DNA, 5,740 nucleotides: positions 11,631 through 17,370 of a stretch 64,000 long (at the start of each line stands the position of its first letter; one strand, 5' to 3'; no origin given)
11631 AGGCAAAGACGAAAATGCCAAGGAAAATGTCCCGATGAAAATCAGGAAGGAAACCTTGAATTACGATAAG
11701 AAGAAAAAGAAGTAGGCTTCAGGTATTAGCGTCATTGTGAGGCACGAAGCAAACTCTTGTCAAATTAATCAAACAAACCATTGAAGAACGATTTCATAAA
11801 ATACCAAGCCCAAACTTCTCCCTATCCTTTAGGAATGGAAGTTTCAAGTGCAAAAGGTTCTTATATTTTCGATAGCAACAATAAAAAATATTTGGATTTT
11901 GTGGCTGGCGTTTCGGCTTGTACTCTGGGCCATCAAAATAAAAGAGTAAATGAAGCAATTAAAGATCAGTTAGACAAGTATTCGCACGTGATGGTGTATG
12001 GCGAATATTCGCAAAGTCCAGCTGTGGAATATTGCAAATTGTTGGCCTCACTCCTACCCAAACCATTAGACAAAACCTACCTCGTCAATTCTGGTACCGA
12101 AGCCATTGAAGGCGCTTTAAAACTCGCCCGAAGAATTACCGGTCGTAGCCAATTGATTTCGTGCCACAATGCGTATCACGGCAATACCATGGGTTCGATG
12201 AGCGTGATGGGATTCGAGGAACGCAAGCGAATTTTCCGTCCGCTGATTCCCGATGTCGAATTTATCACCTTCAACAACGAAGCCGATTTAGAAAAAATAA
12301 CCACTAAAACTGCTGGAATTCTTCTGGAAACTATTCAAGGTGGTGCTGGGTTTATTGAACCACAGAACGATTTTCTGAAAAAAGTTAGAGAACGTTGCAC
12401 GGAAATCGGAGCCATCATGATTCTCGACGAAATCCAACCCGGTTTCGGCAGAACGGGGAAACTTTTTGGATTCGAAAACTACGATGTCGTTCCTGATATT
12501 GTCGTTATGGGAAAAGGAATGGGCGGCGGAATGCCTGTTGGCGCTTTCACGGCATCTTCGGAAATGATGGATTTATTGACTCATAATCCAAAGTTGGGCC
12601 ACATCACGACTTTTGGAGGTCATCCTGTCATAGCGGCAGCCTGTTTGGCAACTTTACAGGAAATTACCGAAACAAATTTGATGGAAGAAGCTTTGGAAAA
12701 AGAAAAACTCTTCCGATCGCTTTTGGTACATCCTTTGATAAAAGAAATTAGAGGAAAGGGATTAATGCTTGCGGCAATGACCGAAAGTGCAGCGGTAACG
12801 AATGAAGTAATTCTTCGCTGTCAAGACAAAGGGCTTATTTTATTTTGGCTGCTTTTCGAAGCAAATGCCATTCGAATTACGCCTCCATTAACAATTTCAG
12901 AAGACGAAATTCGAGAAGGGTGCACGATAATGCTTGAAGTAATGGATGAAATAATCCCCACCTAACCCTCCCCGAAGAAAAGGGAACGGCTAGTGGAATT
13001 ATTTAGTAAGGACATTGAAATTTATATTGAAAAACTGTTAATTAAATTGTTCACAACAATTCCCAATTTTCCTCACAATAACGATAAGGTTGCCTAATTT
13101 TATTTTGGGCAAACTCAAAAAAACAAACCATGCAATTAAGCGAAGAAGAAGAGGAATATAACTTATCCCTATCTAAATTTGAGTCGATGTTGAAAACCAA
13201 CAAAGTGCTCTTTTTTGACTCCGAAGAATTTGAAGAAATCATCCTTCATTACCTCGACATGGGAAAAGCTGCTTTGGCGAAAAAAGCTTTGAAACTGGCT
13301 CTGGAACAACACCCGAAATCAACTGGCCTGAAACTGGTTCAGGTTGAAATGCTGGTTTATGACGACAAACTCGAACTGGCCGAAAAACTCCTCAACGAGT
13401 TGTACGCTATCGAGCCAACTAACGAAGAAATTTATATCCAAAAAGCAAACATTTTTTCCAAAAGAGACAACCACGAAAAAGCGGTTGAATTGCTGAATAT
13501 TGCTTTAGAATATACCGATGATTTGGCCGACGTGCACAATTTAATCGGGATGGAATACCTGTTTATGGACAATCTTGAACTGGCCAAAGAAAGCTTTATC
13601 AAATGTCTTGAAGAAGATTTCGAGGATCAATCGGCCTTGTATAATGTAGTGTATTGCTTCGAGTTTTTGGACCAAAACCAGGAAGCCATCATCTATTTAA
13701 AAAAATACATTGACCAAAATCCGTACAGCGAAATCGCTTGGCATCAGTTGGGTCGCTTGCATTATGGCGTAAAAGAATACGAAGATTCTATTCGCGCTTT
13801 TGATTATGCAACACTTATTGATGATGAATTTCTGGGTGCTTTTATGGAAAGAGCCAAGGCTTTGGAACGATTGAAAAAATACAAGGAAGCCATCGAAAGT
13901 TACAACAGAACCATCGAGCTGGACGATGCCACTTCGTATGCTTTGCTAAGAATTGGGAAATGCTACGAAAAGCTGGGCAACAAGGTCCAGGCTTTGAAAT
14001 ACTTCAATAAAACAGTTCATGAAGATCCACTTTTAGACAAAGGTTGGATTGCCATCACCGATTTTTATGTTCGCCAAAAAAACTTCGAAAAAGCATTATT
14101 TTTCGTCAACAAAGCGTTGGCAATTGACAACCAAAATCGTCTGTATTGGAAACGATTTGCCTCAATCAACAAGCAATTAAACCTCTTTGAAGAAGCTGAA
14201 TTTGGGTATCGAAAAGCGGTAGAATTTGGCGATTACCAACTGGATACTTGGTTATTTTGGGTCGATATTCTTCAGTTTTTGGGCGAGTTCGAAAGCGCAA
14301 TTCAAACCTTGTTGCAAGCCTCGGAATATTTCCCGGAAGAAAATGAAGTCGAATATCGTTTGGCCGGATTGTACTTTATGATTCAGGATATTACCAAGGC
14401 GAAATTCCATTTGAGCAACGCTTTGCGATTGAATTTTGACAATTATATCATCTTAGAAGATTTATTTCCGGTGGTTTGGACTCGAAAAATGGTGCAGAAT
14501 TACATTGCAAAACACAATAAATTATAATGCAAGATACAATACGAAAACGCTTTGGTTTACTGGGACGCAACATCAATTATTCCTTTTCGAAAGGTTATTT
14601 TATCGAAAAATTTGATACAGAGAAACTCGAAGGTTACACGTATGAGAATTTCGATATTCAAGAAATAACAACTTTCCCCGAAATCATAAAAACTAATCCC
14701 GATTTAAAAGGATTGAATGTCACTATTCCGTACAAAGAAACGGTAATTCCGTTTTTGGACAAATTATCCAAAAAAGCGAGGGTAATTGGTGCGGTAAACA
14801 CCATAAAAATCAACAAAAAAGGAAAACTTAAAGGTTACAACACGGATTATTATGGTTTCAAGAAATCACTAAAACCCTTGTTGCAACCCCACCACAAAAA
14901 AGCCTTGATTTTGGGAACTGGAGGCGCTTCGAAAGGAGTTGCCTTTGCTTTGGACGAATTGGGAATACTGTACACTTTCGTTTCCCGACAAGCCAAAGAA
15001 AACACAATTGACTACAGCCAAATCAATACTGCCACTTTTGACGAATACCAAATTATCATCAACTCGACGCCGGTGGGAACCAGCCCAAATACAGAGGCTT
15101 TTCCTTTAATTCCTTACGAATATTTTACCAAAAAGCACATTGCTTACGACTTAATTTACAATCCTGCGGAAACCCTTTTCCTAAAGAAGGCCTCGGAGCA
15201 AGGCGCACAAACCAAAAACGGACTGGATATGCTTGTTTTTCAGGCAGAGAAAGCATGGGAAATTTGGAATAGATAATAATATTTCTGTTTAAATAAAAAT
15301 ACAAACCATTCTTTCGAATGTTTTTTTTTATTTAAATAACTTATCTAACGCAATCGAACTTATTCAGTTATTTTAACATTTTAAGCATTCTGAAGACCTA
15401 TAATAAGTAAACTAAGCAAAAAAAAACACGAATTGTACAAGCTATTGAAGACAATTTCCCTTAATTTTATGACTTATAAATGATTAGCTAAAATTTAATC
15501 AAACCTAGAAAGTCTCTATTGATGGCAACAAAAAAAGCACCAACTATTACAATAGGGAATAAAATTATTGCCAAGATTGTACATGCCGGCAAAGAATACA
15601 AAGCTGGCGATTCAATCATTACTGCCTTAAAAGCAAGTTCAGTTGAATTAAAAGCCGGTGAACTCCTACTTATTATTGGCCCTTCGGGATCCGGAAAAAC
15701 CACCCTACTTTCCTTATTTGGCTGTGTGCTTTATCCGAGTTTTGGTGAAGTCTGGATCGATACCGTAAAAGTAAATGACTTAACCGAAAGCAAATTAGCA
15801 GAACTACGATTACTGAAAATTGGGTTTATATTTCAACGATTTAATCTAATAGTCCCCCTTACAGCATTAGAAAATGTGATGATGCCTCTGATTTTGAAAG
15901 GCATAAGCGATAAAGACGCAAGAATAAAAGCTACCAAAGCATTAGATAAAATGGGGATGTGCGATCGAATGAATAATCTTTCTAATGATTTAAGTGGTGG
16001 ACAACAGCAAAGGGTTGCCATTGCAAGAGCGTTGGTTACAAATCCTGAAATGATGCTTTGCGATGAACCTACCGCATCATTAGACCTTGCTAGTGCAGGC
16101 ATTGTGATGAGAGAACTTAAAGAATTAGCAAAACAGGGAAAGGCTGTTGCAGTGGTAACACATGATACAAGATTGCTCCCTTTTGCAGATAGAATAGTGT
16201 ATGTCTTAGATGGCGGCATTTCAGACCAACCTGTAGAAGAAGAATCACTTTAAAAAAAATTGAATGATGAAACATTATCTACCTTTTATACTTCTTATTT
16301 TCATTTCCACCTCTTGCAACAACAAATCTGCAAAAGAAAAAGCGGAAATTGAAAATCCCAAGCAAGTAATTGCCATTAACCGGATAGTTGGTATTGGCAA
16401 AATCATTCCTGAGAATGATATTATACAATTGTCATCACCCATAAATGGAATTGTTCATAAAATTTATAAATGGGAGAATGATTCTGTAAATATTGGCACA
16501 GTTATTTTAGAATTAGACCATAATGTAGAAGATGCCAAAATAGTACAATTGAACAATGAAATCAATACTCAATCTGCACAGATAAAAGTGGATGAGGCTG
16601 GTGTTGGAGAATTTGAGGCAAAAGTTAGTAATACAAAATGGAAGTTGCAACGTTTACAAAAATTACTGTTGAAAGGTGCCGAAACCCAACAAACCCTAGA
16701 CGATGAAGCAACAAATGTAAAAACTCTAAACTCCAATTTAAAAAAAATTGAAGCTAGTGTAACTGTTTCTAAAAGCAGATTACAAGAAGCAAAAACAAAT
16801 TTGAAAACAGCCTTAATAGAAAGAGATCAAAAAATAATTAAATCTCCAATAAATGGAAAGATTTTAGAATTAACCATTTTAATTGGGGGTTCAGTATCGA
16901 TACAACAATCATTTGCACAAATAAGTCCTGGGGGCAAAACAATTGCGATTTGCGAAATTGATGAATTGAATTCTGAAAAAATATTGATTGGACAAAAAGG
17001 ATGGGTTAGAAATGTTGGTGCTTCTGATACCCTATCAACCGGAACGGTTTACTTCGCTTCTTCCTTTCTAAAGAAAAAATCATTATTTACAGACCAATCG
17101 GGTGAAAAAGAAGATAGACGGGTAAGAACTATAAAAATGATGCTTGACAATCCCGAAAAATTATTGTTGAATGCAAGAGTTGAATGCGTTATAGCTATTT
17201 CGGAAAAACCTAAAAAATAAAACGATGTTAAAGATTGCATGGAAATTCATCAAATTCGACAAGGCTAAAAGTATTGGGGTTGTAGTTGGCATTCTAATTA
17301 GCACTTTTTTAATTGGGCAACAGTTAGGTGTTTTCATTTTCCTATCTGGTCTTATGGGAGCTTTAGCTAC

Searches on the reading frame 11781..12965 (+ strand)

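Call 64: search_protein_families(library=pfam, proteins=[window:11781-12965:+], max_evalue=0.00001)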
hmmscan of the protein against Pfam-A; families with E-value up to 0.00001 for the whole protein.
window:11781-12965:+ (394 aa): 1 family
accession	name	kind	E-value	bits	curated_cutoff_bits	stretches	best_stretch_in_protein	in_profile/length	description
PF00202.27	Aminotran_3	-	2.5e-95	320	30.5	1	19-386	11-401/403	Aminotransferase class-III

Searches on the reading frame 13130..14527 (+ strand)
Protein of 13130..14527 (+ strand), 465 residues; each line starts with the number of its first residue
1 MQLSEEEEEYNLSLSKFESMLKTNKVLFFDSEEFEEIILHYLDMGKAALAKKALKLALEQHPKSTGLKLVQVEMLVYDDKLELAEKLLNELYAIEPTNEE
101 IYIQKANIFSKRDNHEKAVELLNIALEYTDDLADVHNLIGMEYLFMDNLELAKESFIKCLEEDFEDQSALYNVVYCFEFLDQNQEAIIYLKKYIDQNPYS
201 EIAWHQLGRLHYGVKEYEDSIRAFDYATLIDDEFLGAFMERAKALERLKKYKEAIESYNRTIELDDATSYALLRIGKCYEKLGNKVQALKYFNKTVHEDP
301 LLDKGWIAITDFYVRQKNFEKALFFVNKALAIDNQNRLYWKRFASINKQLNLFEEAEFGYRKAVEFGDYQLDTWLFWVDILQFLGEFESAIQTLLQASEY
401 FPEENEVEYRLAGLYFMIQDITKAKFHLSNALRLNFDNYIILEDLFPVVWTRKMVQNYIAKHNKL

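Call 64: search_protein_families(library=pfam, proteins=[window:13130-14527:+], max_evalue=0.00001)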
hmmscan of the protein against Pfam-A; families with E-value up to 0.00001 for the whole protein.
window:13130-14527:+ (465 aa): 16 families
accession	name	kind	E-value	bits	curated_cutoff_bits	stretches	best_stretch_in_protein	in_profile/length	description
PF00515.34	TPR_1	-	7.3e-28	95.7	27.8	0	270-300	2-32/34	Tetratricopeptide repeat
PF13181.12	TPR_8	-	7.5e-28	94.7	25.7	0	133-164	1-32/34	Tetratricopeptide repeat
PF07719.23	TPR_2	-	2.4e-26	90.1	27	0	237-265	3-31/34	Tetratricopeptide repeat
PF13428.12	TPR_14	-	1.9e-25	87.2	23.5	0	305-345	3-43/44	Tetratricopeptide repeat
PF14559.12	TPR_19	-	9.3e-25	87.2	25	1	80-139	6-65/68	Tetratricopeptide repeat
PF13432.12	TPR_16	-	2.7e-19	69.7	32.7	0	240-300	2-62/65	Tetratricopeptide repeat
PF13174.12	TPR_6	-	2.1e-17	62.9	26.3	0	270-300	1-31/33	Tetratricopeptide repeat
PF23914.1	TPR_CcmH_CycH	-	2.9e-14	53.6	42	0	42-127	61-149/158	Cytochrome c-type biogenesis protein H TPR domain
PF13424.12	TPR_12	-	1.9e-13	50.8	30.1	0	239-295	7-71/77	Tetratricopeptide repeat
PF13414.12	TPR_11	-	2.4e-09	37.1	26.8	0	248-283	7-42/42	TPR repeat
PF13176.12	TPR_7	-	6.4e-09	35.6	27.9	0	271-300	1-32/36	Tetratricopeptide repeat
PF12895.13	ANAPC3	-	1.1e-08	35.7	27.2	0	182-260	4-81/82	Anaphase-promoting complex, cyclosome, subunit 3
PF25063.1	ARM_TT21_C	-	1.6e-08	35.1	35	0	249-366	35-158/209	Tetratricopeptide repeat protein 21 C-terminal ARM domain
PF13431.12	TPR_17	-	5.9e-08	32.8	24.4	0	89-119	3-33/34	Tetratricopeptide repeat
PF13371.12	TPR_9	-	3e-07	30.8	35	0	209-266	3-60/73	Tetratricopeptide repeat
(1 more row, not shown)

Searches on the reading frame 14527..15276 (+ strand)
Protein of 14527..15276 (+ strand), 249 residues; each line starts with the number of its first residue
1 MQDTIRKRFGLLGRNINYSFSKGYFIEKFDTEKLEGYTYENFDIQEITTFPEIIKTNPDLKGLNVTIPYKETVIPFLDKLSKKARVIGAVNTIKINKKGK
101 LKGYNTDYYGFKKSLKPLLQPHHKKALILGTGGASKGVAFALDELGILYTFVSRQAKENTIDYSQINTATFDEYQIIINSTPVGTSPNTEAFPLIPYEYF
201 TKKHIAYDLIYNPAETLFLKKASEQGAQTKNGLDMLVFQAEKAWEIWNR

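Call 64: search_protein_families(library=pfam, proteins=[window:14527-15276:+], max_evalue=0.00001)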
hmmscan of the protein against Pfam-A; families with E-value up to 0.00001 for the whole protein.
window:14527-15276:+ (249 aa): 1 family
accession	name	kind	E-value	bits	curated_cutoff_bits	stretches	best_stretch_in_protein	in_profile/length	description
PF08501.16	Shikimate_dh_N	-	7.9e-20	71.3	27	1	11-93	1-83/83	Shikimate dehydrogenase substrate binding domain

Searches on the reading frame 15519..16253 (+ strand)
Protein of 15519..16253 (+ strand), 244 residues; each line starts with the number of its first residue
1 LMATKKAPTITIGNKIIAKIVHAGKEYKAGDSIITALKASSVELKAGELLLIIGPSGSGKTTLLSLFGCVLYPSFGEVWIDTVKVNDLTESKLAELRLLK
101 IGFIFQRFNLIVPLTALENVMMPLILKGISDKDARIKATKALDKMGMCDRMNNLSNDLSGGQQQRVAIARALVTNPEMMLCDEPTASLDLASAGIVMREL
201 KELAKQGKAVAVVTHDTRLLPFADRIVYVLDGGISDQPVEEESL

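Call 64: search_protein_families(library=pfam, proteins=[window:15519-16253:+], max_evalue=0.00001)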
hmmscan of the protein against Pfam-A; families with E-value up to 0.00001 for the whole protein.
window:15519-16253:+ (244 aa): 1 family
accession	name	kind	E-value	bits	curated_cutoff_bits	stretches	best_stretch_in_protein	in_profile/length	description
PF00005.33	ABC_tran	-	2.6e-30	106.2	25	1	37-186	1-137/137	ABC transporter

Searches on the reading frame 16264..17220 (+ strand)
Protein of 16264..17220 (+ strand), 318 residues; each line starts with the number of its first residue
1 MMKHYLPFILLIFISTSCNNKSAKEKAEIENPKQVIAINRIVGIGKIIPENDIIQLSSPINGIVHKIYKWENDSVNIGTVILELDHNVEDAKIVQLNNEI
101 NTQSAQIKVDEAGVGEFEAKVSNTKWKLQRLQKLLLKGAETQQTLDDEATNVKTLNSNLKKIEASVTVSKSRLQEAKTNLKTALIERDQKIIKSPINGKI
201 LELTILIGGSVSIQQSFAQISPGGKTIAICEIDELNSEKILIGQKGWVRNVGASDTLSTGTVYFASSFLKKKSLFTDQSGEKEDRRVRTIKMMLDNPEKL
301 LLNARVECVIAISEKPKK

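Call 64: search_protein_families(library=pfam, proteins=[window:16264-17220:+], max_evalue=0.00001)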
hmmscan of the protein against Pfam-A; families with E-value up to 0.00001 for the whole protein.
window:16264-17220:+ (318 aa): 1 family
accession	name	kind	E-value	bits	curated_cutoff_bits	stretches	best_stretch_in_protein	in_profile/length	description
PF13437.12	HlyD_3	-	5.1e-06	27.6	22.2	0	192-267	2-78/106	HlyD family secretion protein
